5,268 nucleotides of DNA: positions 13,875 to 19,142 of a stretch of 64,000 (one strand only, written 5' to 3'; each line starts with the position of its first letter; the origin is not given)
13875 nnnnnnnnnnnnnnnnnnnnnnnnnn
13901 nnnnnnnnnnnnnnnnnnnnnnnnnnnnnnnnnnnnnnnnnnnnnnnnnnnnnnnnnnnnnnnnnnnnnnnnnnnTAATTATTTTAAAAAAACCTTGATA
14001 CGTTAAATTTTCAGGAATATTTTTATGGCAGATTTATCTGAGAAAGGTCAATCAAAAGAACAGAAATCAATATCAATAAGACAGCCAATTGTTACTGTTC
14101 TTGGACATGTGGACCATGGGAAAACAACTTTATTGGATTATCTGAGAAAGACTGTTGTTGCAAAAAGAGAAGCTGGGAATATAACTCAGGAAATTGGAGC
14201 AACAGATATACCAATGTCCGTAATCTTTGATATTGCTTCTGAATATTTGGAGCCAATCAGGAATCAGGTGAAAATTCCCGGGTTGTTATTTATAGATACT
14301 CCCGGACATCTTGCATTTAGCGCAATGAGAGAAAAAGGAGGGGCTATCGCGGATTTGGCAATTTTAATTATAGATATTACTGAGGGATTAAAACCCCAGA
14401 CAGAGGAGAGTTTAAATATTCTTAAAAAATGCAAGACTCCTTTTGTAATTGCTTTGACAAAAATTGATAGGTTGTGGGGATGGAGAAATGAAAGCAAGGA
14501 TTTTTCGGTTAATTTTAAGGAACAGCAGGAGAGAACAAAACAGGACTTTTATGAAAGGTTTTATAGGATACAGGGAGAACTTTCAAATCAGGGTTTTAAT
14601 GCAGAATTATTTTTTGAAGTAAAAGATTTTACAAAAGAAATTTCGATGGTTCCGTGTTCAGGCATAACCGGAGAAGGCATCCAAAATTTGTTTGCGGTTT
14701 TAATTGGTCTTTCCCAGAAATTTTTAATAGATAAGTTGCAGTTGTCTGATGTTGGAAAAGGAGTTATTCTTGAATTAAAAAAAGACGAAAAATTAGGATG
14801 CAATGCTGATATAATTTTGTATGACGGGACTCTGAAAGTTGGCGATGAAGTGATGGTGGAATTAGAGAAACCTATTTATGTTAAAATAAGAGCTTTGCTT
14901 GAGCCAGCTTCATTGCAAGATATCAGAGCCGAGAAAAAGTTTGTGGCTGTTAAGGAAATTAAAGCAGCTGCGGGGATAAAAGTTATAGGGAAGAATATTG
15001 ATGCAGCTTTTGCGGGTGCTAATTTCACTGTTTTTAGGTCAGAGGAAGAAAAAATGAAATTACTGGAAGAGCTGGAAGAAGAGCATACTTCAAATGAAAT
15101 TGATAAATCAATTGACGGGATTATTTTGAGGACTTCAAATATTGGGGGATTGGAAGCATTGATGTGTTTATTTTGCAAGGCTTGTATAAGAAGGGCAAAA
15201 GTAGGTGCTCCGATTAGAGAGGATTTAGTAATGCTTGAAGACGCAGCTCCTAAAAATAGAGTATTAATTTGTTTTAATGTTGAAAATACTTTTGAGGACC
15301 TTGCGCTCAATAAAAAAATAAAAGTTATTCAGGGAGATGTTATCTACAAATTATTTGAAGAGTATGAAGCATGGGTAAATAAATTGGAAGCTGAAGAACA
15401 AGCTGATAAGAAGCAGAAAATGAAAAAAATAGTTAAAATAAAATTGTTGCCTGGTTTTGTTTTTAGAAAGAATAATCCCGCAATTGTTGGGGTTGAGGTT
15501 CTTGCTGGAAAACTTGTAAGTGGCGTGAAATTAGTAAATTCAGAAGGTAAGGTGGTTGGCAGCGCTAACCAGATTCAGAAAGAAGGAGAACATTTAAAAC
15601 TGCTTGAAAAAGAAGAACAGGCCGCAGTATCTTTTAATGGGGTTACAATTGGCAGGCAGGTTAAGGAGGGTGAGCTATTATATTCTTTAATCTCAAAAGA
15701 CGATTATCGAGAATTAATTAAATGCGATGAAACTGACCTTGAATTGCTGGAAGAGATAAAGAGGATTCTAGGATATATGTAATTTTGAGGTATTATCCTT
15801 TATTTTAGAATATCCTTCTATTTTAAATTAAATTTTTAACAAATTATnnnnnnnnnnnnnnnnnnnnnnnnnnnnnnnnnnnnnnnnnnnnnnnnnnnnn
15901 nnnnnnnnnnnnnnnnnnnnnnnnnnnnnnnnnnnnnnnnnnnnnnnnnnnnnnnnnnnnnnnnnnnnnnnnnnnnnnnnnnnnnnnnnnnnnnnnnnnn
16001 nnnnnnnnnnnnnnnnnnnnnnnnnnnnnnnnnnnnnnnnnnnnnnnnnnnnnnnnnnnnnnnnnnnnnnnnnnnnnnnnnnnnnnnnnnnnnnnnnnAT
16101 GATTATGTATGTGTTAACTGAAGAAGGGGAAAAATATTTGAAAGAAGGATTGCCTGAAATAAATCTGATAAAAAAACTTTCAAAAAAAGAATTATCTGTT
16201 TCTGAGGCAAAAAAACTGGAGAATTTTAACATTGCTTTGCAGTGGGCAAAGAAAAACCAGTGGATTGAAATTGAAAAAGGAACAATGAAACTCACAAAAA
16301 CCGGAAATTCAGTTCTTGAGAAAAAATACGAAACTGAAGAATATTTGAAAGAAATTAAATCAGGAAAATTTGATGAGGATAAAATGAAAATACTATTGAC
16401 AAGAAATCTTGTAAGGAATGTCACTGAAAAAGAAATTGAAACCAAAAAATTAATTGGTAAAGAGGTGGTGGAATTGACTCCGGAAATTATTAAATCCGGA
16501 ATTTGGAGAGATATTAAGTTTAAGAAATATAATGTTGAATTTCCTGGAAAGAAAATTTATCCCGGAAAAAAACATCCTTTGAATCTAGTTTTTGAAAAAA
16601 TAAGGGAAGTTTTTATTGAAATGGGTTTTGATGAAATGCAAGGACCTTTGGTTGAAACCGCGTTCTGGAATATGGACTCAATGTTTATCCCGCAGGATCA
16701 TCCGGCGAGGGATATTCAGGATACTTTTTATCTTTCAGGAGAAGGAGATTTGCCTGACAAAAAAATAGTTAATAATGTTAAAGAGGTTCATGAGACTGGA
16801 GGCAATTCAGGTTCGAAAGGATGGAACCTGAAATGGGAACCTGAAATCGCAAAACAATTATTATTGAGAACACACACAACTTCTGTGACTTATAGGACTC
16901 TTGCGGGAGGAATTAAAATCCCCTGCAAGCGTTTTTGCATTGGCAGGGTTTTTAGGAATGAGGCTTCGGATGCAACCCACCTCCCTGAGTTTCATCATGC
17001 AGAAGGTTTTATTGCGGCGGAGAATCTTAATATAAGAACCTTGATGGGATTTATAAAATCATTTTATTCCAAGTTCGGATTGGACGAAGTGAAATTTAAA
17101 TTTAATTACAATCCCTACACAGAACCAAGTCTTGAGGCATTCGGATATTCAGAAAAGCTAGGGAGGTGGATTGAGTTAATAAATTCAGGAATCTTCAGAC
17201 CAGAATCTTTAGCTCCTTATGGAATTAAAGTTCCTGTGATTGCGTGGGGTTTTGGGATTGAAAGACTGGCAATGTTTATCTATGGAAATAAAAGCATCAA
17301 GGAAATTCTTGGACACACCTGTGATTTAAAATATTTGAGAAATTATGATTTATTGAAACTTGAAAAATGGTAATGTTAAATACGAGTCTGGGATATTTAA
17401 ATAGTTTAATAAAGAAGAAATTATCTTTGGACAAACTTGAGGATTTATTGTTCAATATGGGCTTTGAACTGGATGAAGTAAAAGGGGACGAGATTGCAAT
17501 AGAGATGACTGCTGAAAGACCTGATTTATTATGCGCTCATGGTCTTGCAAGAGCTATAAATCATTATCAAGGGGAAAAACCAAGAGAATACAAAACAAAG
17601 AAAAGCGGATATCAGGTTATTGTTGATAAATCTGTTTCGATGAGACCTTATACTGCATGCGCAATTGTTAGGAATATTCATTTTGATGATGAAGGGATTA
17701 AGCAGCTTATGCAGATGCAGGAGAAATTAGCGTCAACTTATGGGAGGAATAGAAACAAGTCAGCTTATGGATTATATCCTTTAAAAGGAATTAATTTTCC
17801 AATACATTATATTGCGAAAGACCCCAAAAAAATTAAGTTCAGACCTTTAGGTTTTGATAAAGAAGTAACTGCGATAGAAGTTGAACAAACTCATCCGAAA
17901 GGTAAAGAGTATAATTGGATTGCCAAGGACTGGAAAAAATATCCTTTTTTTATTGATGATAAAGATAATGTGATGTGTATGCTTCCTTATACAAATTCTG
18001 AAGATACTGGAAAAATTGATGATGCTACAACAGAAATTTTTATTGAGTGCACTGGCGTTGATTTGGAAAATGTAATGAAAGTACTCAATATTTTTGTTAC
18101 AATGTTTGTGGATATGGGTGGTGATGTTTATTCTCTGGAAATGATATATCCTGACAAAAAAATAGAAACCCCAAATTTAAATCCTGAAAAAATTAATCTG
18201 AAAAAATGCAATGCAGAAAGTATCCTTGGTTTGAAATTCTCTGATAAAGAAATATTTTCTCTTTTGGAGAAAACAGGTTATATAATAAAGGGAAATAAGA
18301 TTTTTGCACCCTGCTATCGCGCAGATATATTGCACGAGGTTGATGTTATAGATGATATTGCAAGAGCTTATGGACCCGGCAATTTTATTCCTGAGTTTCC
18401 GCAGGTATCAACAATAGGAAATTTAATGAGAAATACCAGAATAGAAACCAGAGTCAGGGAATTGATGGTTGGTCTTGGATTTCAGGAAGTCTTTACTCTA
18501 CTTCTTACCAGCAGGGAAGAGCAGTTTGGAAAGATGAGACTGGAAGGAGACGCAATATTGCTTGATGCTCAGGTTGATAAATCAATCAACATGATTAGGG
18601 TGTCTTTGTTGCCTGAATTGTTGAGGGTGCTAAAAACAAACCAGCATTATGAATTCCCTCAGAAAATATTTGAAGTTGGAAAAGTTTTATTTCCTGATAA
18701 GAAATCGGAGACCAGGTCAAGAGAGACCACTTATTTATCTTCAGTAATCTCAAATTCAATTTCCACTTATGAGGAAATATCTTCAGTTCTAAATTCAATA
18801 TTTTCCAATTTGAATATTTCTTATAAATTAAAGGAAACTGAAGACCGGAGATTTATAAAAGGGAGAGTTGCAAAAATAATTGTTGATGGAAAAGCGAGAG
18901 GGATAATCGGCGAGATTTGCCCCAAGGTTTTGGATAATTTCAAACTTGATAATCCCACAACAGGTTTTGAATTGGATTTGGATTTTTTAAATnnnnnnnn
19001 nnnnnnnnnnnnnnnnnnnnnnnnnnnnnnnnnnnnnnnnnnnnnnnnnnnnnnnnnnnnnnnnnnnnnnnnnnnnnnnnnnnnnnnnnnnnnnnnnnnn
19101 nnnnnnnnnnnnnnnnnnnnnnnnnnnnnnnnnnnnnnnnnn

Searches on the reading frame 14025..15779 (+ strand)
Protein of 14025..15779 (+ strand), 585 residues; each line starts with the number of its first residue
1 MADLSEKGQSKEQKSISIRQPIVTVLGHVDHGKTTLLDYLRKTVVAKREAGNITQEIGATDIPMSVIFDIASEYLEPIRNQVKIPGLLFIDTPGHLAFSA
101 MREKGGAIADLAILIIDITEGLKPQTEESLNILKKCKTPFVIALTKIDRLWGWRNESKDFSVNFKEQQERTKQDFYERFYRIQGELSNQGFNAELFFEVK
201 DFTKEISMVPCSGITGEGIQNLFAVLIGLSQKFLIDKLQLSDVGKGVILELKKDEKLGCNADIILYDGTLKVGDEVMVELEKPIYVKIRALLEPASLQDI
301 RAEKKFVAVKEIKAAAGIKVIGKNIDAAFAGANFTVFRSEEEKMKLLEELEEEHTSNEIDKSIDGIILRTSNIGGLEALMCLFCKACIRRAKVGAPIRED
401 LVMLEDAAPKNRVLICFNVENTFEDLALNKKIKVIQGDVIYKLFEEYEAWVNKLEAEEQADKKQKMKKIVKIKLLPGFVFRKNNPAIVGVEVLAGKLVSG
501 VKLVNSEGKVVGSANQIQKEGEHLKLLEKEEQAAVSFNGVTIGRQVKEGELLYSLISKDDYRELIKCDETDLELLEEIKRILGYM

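Call 65: search_protein_families(library=pfam, proteins=[window:14025-15779:+], max_evalue=0.00001)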
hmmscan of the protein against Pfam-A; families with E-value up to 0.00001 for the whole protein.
window:14025-15779:+ (585 aa): 4 families
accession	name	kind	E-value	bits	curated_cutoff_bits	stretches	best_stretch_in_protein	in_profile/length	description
PF00009.33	GTP_EFTU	-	8.2e-33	114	26.5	1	22-229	5-185/188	Elongation factor Tu GTP binding domain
PF14578.12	GTP_EFTU_D4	-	8.9e-24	83.7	23.8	1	470-553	3-86/86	Elongation factor Tu domain 4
PF11987.13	IF-2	-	2.5e-10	40.7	27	1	341-448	6-117/117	Translation-initiation factor 2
PF01926.29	MMR_HSR1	-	9e-07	29.4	21.9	1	23-146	2-113/113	50S ribosome-binding GTPase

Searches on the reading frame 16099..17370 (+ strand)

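Call 65: search_protein_families(library=pfam, proteins=[window:16099-17370:+], max_evalue=0.00001)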
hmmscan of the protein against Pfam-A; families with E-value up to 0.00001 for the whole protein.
window:16099-17370:+ (424 aa): 2 families
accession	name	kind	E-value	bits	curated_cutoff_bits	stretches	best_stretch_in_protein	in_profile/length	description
PF01409.25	tRNA-synt_2d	-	1e-83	281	19.8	1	143-415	1-245/246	tRNA synthetases class II core domain (F)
PF00152.25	tRNA-synt_2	-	6e-09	35.8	25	0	277-308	93-124/308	tRNA synthetases class II (D, K and N)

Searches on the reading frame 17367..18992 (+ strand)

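Call 65: search_protein_families(library=pfam, proteins=[window:17367-18992:+], max_evalue=0.00001)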
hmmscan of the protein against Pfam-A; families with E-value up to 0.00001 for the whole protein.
window:17367-18992:+ (542 aa): 3 families
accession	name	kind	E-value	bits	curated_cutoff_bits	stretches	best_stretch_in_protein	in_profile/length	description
PF17759.6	tRNA_synthFbeta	-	3.3e-38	131.7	22.4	1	344-538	5-214/214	Phenylalanyl tRNA synthetase beta chain CLM domain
PF03484.21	B5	-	7.2e-19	68.2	28.6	1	277-336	2-66/67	tRNA synthetase B5 domain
PF18262.7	PhetRS_B1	-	6e-10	39.7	26.8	1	10-70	10-83/83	Phe-tRNA synthetase beta subunit B1 domain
